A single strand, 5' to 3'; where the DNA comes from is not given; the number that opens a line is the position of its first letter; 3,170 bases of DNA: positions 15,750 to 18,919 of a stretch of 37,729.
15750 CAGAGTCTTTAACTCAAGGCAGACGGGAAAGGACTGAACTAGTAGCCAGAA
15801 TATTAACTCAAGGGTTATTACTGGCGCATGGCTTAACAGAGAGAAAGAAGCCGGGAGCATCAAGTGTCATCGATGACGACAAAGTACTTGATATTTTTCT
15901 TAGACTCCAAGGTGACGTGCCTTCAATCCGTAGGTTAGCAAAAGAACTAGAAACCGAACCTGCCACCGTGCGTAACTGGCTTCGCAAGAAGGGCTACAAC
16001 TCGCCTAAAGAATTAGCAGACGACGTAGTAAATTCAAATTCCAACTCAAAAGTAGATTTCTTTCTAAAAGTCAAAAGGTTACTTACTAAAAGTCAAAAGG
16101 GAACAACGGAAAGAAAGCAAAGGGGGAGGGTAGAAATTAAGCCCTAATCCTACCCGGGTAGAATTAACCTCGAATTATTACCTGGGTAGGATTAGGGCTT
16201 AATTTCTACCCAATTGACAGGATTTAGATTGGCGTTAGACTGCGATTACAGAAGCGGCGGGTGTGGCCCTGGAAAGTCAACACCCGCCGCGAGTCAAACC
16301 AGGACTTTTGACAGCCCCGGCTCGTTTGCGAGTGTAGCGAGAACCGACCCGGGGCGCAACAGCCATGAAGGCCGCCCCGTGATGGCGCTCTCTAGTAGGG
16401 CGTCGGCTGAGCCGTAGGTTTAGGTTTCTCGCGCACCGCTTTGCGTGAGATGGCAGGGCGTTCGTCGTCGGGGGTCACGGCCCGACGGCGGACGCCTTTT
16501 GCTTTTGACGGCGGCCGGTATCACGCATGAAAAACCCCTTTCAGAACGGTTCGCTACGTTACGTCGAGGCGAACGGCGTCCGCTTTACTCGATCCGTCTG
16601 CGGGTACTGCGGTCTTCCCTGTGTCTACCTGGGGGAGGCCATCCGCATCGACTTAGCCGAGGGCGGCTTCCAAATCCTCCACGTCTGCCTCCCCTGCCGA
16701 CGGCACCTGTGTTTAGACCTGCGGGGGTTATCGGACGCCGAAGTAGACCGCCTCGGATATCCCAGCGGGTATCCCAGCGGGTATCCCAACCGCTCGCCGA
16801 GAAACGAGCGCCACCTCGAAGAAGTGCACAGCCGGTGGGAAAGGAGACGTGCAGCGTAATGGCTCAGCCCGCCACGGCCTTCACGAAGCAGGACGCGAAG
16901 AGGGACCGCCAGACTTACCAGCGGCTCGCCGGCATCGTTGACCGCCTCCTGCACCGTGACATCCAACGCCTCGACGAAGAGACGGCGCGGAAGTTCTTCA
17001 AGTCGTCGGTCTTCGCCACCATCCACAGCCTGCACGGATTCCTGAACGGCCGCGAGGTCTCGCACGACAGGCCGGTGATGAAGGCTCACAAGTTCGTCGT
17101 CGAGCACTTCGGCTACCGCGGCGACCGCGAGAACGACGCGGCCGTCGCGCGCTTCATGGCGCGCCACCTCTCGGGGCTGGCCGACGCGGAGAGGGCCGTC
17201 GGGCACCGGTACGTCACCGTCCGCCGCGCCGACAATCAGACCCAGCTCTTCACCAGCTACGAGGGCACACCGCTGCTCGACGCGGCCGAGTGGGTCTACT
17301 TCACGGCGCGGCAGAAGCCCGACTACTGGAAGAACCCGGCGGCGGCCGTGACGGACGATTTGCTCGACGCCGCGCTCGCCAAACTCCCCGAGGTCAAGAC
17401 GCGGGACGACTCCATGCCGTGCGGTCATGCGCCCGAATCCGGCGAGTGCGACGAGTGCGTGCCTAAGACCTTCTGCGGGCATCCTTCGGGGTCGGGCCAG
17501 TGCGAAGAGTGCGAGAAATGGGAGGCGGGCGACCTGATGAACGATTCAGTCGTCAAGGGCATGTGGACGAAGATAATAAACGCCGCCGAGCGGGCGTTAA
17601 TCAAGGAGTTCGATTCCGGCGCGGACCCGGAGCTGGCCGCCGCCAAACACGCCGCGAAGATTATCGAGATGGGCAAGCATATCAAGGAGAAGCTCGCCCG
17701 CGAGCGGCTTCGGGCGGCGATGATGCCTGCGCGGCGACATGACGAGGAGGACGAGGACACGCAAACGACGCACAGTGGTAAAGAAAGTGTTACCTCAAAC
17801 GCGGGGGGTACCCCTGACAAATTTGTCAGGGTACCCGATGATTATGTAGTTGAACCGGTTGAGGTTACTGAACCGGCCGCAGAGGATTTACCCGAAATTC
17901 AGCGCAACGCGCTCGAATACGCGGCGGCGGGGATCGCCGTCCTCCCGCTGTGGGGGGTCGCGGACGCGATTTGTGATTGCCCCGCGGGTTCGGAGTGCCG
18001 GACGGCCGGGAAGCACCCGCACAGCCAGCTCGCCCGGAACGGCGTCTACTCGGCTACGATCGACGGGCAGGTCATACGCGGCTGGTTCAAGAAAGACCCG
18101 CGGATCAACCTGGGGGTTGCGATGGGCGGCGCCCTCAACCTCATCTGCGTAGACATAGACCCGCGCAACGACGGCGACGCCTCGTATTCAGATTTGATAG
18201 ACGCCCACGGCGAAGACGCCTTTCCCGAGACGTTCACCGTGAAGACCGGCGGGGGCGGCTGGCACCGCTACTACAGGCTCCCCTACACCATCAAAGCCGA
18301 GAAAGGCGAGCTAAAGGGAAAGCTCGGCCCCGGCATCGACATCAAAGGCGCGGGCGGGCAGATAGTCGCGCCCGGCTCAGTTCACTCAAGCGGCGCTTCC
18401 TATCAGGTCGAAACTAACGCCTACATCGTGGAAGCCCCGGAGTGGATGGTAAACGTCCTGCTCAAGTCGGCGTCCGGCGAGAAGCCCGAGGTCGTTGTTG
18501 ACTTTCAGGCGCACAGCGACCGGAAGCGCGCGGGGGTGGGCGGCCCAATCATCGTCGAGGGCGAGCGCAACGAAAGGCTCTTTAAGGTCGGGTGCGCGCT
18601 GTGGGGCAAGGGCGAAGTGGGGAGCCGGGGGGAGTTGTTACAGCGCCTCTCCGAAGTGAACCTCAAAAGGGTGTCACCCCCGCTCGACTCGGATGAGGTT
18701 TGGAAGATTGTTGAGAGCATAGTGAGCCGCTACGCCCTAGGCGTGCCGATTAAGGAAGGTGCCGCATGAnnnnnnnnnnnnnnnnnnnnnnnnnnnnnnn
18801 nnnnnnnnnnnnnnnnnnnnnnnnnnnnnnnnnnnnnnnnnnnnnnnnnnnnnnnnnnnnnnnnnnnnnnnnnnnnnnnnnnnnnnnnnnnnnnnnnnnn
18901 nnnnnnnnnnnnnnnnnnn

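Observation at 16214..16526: Promoter, 260-nt structured RNA and strong terminator directly upstream of the replication genes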

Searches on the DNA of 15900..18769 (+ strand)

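Call 5: search_rna_families(source=window, start=15900, end=16900, threshold=evalue, max_evalue=10, show_alignments=3)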
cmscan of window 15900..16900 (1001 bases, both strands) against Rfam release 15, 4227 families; matches with E-value up to 10: 9.
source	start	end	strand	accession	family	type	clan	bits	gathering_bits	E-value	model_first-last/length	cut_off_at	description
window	16128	16211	+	RF04265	mir-4650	Gene; miRNA;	-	47.9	80.7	2.3e-09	1-97/97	no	mir-4650 microRNA precursor family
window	16131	16208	+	RF03306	mir-3923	Gene; miRNA;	-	47.7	94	8.1e-08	1-83/83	no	mir-3923 microRNA precursor family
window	16131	16208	-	RF03306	mir-3923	Gene; miRNA;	-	45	94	3.8e-07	1-83/83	no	mir-3923 microRNA precursor family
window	16131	16208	+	RF00850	mir-259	Gene; miRNA;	-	31.6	50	0.00014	1-78/78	no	mir-259 microRNA precursor family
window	16134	16205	-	RF04300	mir-39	Gene; miRNA;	CL00088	24.5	62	0.059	1-74/74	no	mir-39 microRNA precursor family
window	16128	16208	+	RF03721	mir-3478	Gene; miRNA;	-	16.4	66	2.2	1-78/78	no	mir-3478 microRNA precursor family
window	16131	16211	-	RF03721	mir-3478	Gene; miRNA;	-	16.4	66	2.3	1-78/78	no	mir-3478 microRNA precursor family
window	16452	16508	+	RF00489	ctRNA_p42d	Gene; antisense;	-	14.3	50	9.5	1-46/46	no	ctRNA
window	16246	16296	-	RF00658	mir-21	Gene; miRNA;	-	14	52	6.5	1-72/72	no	mir-21 microRNA precursor family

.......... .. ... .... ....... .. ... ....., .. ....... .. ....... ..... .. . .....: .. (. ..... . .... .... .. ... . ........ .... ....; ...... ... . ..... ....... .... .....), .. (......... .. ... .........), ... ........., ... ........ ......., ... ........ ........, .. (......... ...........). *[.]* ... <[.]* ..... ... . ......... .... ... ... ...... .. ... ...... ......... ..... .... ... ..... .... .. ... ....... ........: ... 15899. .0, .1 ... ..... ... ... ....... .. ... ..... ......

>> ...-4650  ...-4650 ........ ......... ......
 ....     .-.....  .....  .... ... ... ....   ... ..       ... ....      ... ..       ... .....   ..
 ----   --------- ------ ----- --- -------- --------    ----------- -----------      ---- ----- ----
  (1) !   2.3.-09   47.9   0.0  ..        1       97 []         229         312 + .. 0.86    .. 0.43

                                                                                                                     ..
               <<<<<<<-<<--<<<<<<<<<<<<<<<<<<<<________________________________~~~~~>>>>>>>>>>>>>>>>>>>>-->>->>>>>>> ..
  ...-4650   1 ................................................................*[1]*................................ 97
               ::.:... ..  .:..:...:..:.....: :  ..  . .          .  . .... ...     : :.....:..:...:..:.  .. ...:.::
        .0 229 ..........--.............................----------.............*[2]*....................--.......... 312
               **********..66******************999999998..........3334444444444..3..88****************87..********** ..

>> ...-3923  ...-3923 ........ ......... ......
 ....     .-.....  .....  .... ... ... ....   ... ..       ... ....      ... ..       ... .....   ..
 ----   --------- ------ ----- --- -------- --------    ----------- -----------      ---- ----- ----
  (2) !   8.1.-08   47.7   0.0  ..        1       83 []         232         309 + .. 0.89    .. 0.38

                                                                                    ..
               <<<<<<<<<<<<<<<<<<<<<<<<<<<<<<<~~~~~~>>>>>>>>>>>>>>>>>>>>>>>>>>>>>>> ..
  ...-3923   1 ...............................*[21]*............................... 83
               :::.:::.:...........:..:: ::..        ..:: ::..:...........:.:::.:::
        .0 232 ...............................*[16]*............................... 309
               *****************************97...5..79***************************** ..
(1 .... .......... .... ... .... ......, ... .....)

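Call 15: search_dna_similar(query=window:16100-16900:+, collection=phages, mode=distant, max_evalue=0.001)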
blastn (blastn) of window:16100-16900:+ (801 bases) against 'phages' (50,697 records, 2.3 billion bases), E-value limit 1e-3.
No match.

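Call 66: search_rna_families(sources=[L245, L163, L303, L003, L306, L254, L001, L242, L307, L304, L020, L002], threshold=gathering)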
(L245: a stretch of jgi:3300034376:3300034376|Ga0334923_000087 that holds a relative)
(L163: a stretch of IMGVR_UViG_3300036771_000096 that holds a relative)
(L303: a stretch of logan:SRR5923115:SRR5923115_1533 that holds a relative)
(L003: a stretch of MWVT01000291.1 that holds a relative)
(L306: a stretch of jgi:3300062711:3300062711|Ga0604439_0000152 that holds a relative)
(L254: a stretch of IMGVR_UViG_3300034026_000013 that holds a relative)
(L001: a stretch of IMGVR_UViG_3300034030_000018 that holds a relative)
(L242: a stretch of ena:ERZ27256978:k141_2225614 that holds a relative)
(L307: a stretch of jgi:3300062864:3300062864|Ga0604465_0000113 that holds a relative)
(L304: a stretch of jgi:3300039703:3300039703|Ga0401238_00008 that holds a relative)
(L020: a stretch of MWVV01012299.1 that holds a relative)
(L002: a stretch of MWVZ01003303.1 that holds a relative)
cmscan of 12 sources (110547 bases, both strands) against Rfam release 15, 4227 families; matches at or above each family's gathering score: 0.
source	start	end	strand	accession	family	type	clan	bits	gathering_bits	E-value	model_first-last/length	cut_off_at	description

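Call 101: search_dna_similar(query=window:16214-16530:+, collection=plasmids, mode=distant, max_evalue=0.01)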
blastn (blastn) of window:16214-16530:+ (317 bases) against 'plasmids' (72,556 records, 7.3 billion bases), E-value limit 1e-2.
No match.

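Call 105: build_rna_model(alignment_id=A7)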
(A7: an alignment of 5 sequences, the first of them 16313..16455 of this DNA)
Model R1 built from alignment A7 (5 sequences, 145 columns); structure: RNAalifold consensus.
model positions 141; base pairs 44; branch points 2; effective number of sequences 0.67; information 0.591 bits per position. Calibrated on 0.2 Mb of random sequence (short: E-values are rough).
structure used (alignment columns):
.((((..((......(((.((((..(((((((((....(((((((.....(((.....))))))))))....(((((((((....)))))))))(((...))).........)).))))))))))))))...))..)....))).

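Call 106: search_with_rna_model(model_id=R1, sources=[window, L002, L003, L004, L005, L006, L007, L008, L009, L010, L011, L012, L013, L014, L015, L016, L017, L018, L019, L020, L021, L022, L023, L024, L025, L026, L027, L028, L029, L030, L031, L032, L033, L034, L035, L036, L037, L038, L039, L040, L082, L083, L084, L085, L088, L090, L163, L242, L245, L246, L247, L248, L303, L304, L305, L306, L307, L308, L309, L310, L311, L312, L254, L001, L244, L243], max_evalue=1)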
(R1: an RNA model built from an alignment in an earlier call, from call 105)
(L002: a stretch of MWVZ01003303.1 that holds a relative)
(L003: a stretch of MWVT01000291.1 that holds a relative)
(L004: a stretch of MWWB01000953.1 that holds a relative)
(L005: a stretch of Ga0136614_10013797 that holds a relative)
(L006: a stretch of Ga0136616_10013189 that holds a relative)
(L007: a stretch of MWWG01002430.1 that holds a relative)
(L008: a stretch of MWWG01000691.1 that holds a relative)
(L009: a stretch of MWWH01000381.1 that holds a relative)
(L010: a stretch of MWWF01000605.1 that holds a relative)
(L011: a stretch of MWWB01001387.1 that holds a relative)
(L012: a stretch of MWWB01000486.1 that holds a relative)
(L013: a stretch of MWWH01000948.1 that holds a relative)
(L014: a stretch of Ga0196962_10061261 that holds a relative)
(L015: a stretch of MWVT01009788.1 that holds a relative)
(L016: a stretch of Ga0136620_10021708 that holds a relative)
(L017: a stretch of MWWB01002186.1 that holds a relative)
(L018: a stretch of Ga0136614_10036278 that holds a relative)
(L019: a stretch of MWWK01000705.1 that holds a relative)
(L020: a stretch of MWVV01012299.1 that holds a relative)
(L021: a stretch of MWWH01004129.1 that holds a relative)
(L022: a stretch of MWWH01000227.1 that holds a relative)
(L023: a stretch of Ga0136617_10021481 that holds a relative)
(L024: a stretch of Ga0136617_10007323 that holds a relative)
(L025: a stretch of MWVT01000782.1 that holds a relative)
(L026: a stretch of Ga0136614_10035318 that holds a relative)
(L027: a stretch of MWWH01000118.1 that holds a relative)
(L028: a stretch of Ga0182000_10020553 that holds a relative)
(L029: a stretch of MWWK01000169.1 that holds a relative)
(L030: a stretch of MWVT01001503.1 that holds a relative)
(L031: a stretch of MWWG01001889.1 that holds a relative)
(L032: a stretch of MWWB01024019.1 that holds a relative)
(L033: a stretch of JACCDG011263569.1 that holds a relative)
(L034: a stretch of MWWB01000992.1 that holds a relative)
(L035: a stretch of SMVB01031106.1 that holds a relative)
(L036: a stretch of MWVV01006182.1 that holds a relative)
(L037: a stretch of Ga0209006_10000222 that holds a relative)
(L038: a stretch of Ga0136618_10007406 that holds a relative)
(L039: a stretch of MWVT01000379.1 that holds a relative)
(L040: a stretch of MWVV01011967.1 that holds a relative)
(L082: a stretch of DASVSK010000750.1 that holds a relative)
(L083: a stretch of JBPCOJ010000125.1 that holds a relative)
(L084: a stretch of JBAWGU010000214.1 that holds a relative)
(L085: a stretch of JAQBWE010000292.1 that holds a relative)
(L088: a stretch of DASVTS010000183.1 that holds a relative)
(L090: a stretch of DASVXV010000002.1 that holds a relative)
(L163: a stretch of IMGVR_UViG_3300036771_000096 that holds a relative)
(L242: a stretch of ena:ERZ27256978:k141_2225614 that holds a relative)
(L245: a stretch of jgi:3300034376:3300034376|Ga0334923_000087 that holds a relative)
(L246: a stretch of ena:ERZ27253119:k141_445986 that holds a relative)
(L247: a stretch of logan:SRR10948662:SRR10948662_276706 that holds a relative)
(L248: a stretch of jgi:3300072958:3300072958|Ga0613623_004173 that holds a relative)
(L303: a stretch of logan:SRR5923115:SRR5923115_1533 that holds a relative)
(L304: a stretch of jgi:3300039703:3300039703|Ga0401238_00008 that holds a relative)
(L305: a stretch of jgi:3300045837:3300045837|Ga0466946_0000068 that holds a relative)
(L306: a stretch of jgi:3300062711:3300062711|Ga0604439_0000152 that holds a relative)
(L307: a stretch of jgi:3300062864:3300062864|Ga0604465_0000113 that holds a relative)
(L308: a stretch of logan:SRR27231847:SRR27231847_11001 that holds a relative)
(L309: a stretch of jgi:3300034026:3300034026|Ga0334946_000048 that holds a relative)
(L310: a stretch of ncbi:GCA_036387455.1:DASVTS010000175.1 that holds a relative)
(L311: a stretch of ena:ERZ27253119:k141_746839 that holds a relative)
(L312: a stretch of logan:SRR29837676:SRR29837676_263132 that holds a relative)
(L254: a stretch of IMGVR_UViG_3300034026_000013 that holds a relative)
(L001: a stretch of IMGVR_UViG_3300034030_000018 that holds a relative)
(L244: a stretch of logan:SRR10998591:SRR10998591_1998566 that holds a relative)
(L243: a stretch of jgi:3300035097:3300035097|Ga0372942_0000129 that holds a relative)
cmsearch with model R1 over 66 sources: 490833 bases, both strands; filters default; matches with E-value up to 1: 7.
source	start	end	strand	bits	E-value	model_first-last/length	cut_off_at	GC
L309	5918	6059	+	170.7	1.1e-36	1-141/141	no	0.66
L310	5918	6059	+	170.7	1.1e-36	1-141/141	no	0.66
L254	9946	10087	+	170.7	1.1e-36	1-141/141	no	0.66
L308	5956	6096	+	168.7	3.3e-36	1-141/141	no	0.67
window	16313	16455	+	165.1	2.2e-35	1-141/141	no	0.64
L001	5530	5670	+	163.6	4.9e-35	1-141/141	no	0.67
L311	4417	4553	+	138.7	2.9e-29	1-141/141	no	0.68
